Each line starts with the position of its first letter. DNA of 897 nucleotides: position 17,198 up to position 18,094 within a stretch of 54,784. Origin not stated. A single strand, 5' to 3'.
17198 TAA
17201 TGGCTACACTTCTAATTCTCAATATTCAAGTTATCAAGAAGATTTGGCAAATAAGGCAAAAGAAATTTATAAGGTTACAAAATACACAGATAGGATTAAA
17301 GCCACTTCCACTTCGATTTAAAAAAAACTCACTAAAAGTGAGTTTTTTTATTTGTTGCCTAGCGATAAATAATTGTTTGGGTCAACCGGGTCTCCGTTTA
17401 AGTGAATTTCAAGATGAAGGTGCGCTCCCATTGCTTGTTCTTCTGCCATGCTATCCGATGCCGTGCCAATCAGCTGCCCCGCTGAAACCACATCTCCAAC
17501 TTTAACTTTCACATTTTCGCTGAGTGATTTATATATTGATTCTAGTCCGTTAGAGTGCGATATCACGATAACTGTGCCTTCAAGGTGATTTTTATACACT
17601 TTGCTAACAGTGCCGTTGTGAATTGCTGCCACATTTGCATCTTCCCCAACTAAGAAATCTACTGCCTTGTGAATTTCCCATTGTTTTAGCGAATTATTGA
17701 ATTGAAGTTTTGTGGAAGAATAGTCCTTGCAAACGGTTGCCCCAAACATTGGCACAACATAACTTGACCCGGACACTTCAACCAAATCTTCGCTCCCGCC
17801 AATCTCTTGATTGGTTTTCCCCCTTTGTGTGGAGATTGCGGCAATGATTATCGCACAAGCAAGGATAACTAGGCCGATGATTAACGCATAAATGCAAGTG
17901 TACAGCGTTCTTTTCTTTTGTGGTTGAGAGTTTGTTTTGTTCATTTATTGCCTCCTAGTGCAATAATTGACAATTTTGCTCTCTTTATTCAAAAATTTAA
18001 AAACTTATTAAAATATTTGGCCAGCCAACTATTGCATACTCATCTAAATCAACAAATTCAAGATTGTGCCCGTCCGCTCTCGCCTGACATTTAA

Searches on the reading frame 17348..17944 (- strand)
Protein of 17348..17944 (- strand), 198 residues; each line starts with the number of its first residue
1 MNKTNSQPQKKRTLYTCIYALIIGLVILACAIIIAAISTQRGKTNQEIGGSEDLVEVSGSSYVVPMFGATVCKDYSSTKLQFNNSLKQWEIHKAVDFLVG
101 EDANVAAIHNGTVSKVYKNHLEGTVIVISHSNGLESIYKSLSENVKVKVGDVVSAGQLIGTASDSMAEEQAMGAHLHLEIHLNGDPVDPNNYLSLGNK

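Call 57: search_protein_families(library=pfam, proteins=[window:17348-17944:-], max_evalue=0.0001)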
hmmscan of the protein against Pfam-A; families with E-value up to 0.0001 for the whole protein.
window:17348-17944:- (198 aa): 1 family
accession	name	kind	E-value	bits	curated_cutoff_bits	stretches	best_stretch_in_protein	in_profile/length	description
PF01551.29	Peptidase_M23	-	5.4e-22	78.2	28.7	1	91-189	2-96/96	Peptidase family M23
